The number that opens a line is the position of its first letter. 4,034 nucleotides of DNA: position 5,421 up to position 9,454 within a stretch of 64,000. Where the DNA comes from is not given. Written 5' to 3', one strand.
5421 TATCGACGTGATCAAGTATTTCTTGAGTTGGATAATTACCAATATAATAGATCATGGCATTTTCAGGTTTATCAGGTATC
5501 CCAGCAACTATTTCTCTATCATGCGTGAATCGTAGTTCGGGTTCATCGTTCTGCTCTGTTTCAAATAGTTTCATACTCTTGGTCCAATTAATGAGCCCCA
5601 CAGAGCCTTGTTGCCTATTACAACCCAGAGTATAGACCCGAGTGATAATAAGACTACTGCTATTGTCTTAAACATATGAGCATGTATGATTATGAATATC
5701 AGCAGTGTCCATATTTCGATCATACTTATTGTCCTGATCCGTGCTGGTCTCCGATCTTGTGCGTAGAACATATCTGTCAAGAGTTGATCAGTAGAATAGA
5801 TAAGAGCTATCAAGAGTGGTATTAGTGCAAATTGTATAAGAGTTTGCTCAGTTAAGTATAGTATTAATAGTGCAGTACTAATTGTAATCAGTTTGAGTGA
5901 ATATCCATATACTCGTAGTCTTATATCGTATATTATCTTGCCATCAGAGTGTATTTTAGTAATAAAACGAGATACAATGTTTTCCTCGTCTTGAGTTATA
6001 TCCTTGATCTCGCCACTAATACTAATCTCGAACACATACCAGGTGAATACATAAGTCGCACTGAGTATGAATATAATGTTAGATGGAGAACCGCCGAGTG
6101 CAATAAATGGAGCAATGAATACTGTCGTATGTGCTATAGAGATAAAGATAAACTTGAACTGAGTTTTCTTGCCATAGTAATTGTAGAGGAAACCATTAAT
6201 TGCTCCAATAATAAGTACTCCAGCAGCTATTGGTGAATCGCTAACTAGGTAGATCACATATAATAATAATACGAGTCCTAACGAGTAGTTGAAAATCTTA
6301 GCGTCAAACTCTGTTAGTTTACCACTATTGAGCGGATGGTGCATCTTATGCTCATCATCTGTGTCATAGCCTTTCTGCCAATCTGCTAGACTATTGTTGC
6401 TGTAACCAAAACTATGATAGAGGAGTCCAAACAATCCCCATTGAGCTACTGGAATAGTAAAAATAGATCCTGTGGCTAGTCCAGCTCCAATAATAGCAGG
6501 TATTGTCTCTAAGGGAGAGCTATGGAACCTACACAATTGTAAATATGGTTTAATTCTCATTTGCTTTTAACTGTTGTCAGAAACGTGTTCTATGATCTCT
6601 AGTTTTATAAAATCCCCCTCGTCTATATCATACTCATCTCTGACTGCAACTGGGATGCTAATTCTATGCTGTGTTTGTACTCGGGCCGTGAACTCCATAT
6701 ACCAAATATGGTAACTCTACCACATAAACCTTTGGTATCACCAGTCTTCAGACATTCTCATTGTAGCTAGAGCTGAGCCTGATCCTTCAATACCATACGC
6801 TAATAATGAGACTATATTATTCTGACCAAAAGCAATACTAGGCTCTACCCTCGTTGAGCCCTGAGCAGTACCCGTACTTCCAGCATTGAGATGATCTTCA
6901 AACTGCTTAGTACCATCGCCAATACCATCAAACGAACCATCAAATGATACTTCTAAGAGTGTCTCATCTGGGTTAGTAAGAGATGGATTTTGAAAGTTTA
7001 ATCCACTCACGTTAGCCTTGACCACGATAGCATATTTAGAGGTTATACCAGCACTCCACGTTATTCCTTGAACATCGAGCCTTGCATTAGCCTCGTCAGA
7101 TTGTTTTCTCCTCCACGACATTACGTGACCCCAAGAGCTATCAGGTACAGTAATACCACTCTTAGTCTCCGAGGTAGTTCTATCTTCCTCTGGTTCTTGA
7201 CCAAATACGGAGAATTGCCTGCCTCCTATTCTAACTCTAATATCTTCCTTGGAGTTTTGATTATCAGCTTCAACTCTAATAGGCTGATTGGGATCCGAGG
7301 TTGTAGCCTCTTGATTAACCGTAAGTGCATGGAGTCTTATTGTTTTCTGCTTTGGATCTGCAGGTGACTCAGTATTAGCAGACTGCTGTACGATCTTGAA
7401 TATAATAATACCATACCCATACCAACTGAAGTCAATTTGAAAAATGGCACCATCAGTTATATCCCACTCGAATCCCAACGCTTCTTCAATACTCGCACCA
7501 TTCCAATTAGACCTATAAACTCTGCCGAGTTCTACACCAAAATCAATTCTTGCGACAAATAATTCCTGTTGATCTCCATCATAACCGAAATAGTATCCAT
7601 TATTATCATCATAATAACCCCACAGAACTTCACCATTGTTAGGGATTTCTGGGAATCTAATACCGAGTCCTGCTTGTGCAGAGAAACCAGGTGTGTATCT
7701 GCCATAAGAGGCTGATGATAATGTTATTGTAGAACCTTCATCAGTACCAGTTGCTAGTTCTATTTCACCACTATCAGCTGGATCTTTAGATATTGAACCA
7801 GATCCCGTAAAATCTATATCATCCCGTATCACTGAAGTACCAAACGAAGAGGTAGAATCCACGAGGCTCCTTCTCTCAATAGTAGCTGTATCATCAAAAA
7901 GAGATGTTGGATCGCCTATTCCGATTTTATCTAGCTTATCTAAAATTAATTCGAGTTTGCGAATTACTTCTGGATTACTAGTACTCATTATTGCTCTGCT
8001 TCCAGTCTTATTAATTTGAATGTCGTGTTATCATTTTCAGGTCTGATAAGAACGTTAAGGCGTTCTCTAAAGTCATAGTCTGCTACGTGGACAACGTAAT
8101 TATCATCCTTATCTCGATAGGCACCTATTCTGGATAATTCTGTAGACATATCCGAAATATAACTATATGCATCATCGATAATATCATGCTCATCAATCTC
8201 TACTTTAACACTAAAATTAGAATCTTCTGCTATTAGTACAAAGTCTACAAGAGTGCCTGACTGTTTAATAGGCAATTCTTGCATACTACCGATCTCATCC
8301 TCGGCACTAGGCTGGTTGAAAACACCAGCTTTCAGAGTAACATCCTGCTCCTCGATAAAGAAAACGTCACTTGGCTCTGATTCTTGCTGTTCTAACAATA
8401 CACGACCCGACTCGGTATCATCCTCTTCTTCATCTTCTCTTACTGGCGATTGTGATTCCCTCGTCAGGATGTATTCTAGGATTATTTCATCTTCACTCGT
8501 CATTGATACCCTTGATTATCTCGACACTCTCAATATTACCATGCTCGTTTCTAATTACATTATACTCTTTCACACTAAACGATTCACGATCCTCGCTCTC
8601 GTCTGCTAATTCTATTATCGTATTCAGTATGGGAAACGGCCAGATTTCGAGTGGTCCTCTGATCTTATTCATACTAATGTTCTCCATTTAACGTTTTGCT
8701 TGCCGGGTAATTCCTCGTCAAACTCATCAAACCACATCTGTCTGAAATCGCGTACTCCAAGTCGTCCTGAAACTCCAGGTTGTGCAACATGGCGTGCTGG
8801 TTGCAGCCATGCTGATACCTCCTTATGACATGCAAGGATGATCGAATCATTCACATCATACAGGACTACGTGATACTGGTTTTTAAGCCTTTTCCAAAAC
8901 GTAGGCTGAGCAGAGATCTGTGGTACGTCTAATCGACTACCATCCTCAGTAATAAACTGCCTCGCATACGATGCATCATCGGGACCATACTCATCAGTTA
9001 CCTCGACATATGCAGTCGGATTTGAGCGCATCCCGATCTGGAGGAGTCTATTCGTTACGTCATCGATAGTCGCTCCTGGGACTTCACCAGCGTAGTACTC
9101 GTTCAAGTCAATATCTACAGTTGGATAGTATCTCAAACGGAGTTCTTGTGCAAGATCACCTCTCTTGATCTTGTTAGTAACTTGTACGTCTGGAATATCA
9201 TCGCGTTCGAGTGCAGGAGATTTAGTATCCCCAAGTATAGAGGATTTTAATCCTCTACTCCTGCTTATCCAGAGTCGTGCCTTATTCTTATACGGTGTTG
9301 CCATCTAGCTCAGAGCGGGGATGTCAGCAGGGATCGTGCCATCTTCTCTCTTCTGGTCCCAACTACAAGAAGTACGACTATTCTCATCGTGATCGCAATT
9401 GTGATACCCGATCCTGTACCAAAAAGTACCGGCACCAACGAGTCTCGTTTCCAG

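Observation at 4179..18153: A virus-like element with three different UbiA prenyltransferases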

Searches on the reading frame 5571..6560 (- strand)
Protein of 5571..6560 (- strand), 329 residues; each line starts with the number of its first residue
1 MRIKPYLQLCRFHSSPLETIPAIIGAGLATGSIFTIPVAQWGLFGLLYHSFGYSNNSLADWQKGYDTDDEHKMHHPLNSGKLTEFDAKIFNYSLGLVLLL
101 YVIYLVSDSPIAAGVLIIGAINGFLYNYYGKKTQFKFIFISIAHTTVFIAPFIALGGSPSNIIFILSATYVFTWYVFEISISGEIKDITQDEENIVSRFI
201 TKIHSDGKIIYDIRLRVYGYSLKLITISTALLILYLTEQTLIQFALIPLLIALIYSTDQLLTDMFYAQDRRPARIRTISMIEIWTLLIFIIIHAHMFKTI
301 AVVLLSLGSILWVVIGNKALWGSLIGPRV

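Call 3: search_protein_families(library=pfam, proteins=[window:5571-6560:-], max_evalue=0.01)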
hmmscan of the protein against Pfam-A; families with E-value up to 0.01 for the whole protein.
window:5571-6560:- (329 aa): 0 families

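Call 75: search_solved_structures(query=A3, max_evalue=1)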
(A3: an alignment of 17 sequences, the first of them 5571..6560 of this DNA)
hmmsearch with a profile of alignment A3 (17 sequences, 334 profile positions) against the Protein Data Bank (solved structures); distinct sequences matched with E-value up to 1: 1.
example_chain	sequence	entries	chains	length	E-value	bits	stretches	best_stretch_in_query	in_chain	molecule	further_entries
6m31_A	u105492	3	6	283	8.8e-06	28.4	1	2-245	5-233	Digeranylgeranylglyceryl phosphate synthase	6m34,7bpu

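Call 77: predict_structure(alignment_id=A3)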
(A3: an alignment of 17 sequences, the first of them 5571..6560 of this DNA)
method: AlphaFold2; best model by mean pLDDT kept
length: 329 residues; sequences in the alignment: 17
mean_pLDDT: 91.6   pTM: 0.91
mean pLDDT of the five models: 91.6, 91.4, 91.3, 90.9, 90.2
residues with pLDDT >= 90: 239; 70-90: 78; 50-70: 12; < 50: 0
segments of 3 or more residues with pLDDT < 50: none
pLDDT, mean of each block of 10 residues (from residue 1): 91 96 97 96 98 95 87 88 97 97 97 97 92 92 98 97 98 96 83 83 79 92 97 91 88 95 71 88 96 89 95 93 73
secondary structure, 60 per line:
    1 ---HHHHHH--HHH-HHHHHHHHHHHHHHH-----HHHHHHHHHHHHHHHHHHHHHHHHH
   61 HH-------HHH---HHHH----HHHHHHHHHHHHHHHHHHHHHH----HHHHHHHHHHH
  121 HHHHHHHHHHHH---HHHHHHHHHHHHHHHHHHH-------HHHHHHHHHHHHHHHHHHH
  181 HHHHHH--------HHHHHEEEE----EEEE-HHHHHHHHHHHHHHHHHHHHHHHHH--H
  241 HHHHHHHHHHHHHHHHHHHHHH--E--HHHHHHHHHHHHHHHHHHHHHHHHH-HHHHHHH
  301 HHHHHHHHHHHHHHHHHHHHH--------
elements in order: H4-9 H16-30 H36-62 H76-79 H84-105 H110-132 H136-154 H162-186 H195-199 E200-203 E208-211 H213-237 H240-262 H268-292 H294-321

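Call 81: fold_search(model_id=the predicted structure, library=pdb)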
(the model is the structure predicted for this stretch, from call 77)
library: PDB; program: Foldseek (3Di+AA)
matches with E <= 10: 500; with E <= 0.001: 8
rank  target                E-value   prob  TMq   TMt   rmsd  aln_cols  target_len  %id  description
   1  7bpu_A                1.9e-04  1.00  0.59  0.67   4.7       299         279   19  Structural and mechanistic insights into the biosynthesis of Digeranylgeranylglyceryl phosphate synthase in membranes (released 2021-04-14)
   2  6m31_A                2.6e-04  1.00  0.61  0.70   4.8       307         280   17  Structural and Functional Insights into an Archaeal Lipid Synthase (released 2021-02-03)
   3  4tq3_A                4.1e-04  1.00  0.57  0.64   5.6       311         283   16  Structure of a UbiA homolog from Archaeoglobus fulgidus bound to GPP and Mg2+ (released 2014-07-16)
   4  4tq4_A                4.2e-04  1.00  0.57  0.64   6.1       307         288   16  Structure of a UbiA homolog from Archaeoglobus fulgidus bound to DMAPP and Mg2+ (released 2014-07-16)
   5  4tq4_D                4.6e-04  1.00  0.59  0.66   6.3       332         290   17  Structure of a UbiA homolog from Archaeoglobus fulgidus bound to DMAPP and Mg2+ (released 2014-07-16)
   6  4tq4_C                6.8e-04  1.00  0.55  0.62  12.0       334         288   16  Structure of a UbiA homolog from Archaeoglobus fulgidus bound to DMAPP and Mg2+ (released 2014-07-16)
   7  4tq5                  7.4e-04  1.00  0.52  0.61   6.8       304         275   17  Structure of a UbiA homolog from Archaeoglobus fulgidus (released 2014-07-16)
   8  4tq4_B                8.4e-04  1.00  0.54  0.60  12.1       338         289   16  Structure of a UbiA homolog from Archaeoglobus fulgidus bound to DMAPP and Mg2+ (released 2014-07-16)
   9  4tq3_B                1.1e-03  1.00  0.55  0.62   5.8       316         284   18  Structure of a UbiA homolog from Archaeoglobus fulgidus bound to GPP and Mg2+ (released 2014-07-16)
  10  4tq6_B                1.2e-03  1.00  0.54  0.65   6.4       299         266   16  Structure of a UbiA homolog from Archaeoglobus fulgidus bound to Cd2+ (released 2014-07-16)
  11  4od5_A                2.3e-03  1.00  0.58  0.68   5.0       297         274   13  Substrate-bound structure of a UbiA homolog from Aeropyrum pernix K1 (released 2014-03-19)
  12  4od4_A                5.8e-03  1.00  0.59  0.69   4.9       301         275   14  Apo structure of a UbiA homolog from Aeropyrum pernix K1 (released 2014-03-19)
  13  4tq6_A                9.7e-03  1.00  0.53  0.63   6.0       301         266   17  Structure of a UbiA homolog from Archaeoglobus fulgidus bound to Cd2+ (released 2014-07-16)
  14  8j8j_A                2.0e-02  1.00  0.54  0.60   6.6       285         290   15  Membrane bound PRTase, C3 symmetry, donor bound (released 2024-02-07)
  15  8j8k_A                3.2e-02  1.00  0.54  0.61   6.7       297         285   13  Membrane bound PRTase, C3 symmetry, acceptor bound (released 2024-02-07)
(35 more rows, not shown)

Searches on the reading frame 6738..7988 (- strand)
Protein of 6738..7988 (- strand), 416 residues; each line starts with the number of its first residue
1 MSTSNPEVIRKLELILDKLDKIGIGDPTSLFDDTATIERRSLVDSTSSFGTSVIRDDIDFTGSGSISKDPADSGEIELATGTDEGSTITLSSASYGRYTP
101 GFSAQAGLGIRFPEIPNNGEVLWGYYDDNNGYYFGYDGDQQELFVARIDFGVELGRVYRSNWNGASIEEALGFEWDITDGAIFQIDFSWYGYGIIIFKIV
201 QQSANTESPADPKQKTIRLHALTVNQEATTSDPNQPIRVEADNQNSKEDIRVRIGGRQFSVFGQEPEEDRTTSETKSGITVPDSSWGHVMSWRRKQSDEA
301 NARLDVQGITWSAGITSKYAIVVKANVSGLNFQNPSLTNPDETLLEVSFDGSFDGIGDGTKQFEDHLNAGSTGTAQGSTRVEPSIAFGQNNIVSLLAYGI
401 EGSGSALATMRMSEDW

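Call 3: search_protein_families(library=pfam, proteins=[window:6738-7988:-], max_evalue=0.01)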
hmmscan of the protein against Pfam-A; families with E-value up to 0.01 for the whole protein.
window:6738-7988:- (416 aa): 0 families

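Call 23: search_protein_families(library=phrogs, proteins=[window:6738-7988:-], max_evalue=0.001)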
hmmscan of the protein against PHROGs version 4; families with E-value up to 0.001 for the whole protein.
window:6738-7988:- (416 aa): 2 families
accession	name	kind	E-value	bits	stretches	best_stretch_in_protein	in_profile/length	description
phrog_1645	-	head and packaging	5.1e-64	217.7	1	23-416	46-440/440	virion structural protein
phrog_35927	-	unknown function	1.8e-11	44.4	1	151-350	175-378/460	-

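Call 26: search_dna_similar(query=window:6738-7988:-, collection=phages, mode=protein, max_rows=25, max_evalue=0.00001)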
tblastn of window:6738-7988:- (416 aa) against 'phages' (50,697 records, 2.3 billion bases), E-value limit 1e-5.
Records with a match: 3; places in all: 3; records where one place covers at least 80% of the query: 3.
Best place of each record, by identity: <60% 3.
By first word of the organism name: Halogranum 2; Sulfitobacter 1.
By host as written in the record: Halogranum sp. SS5-1 2; Sulfitobacter sp. HGT1 1.
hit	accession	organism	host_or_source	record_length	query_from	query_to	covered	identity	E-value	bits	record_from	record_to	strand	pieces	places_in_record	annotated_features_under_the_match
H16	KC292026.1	Halogranum tailed virus 1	Halogranum sp. SS5-1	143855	27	416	94%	53.6%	2e-117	382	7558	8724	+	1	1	10: hypothetical protein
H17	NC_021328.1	Halogranum tailed virus 1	Halogranum sp. SS5-1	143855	27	416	94%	53.6%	2e-117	382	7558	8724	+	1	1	10: virion structural protein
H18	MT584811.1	Sulfitobacter phage phiGT1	Sulfitobacter sp. HGT1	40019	28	416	94%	31.2%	2e-37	150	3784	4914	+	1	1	hypothetical protein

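Call 52: get_annotated_region(hit=H17, flank=7000)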
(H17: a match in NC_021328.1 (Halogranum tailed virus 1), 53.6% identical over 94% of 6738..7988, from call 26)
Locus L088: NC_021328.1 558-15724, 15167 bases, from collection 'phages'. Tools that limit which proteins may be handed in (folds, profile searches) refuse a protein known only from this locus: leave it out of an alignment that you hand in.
description: Halovirus HGTV-1, complete genome.
organism: Halogranum tailed virus 1 (NCBI taxid 1273749)
taxonomy: Viruses; Duplodnaviria; Heunggongvirae; Uroviricota; Caudoviricetes; Thumleimavirales; Halomagnusviridae; Hagravirus; Hagravirus HGTV1
host: Halogranum sp. SS5-1; source: -; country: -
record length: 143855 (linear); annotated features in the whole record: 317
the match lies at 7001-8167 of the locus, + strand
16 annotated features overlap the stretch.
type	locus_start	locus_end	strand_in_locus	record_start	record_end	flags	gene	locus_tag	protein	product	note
CDS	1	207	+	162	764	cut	2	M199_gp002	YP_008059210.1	hypothetical protein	-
CDS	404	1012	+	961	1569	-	3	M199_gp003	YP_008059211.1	terminase small subunit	-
CDS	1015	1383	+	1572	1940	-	4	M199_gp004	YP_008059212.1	hypothetical protein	-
CDS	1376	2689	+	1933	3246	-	5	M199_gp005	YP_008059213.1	terminase large subunit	Terminase, large subunit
CDS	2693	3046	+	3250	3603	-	6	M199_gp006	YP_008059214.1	hypothetical protein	-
CDS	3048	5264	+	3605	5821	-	7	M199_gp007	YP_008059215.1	portal protein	Portal and Mu gpF-like protein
CDS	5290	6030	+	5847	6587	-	8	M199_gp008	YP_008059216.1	hypothetical protein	-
CDS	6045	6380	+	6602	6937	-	9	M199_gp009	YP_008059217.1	hypothetical protein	-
CDS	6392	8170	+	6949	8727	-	10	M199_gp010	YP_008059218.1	virion structural protein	-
CDS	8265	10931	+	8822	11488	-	11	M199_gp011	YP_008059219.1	prohead protease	Prohead protease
CDS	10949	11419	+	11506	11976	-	12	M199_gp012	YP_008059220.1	hypothetical protein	-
CDS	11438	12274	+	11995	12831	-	13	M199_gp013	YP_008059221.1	major head protein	Major Capsid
CDS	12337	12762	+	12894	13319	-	14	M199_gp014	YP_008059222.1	hypothetical protein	-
CDS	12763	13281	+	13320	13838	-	15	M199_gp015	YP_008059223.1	hypothetical protein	-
CDS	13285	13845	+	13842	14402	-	16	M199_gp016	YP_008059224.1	hypothetical protein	-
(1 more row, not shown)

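Call 53: get_annotated_region(hit=H18, flank=5000)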
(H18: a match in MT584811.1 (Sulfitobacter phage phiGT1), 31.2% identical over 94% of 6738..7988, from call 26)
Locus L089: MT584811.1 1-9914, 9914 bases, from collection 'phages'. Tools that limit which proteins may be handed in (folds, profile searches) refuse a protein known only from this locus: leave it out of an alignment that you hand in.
description: Sulfitobacter phage phiGT1, complete genome.
organism: Sulfitobacter phage phiGT1 (NCBI taxid 2745703)
taxonomy: Viruses; Duplodnaviria; Heunggongvirae; Uroviricota; Caudoviricetes
host: Sulfitobacter sp. HGT1; source: tidal flat; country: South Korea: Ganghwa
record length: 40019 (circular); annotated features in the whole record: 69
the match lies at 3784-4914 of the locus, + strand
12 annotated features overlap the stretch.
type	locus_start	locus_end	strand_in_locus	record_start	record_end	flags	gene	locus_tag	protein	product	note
CDS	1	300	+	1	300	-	-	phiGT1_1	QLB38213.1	putative small terminase subunit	Homologs are consistently upstream of a phage large terminase gene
CDS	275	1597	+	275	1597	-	-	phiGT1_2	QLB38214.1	large terminase subunit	HHpred match to pfam04466 Terminase_3 Phage terminase large subunit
CDS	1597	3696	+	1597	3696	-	-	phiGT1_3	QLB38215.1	portal protein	HHpred match to pfam16510 P22_portal Phage P22-like portal protein, and Pfam12236 T7 portal protein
CDS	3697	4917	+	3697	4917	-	-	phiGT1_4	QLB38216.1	hypothetical protein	Homolog of Synechococcal phage proteins, e.g. AOV60465, annotated as structural proteins; Homolog of Halovirus HGTV-1 ...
CDS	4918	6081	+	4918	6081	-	-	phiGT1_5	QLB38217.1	hypothetical protein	Closest homolog in a phage genome is BAR32501 in a uvMed metagenomic phage genome, which is also in the head structure ...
CDS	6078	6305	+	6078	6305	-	-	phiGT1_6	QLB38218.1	hypothetical protein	Closest homolog is in Sulfitobacter phage pCB2047-A at syntenic position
CDS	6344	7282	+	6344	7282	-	-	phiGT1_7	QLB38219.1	scaffold protein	Closest homolog is in Sulfitobacter phage pCB2047-A at syntenic position; Has similar size, alpha helical content, and ...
CDS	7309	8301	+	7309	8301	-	-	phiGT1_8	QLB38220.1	major head protein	HHpred match to PHA00665 major capsid protein; and pfam05065 Phage Capsid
CDS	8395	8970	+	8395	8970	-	-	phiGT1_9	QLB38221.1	HNH nuclease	HHpred match to PHA00280 and pfam13392 HNH_3 HNH endonuclease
CDS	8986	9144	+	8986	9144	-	-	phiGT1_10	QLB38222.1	hypothetical protein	Closest homolog is in Sulfitobacter phage pCB2047-A in syntenic position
CDS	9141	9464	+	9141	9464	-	-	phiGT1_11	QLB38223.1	hypothetical protein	Closest homolog is in Sulfitobacter phage pCB2047-A in syntenic position; Homologs are found in many phage genomes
CDS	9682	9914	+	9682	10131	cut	-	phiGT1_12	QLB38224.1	HNH endonuclease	HHpred match to pdb:1U3E homing nuclease from SPO1; and pfam05551 zf-His_me_endon, and pfam13392 HNH_3; Is absent from ...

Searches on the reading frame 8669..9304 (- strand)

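Call 3: search_protein_families(library=pfam, proteins=[window:8669-9304:-], max_evalue=0.01)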
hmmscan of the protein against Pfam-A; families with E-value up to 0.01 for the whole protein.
window:8669-9304:- (211 aa): 0 families

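Call 24: search_protein_families(library=phrogs, proteins=[window:8669-9304:-], max_evalue=0.001)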
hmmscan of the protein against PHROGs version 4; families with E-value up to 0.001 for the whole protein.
window:8669-9304:- (211 aa): 1 family
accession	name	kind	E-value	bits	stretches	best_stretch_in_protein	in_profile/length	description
phrog_6788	-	unknown function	0.00019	22.5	1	69-190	62-174/186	-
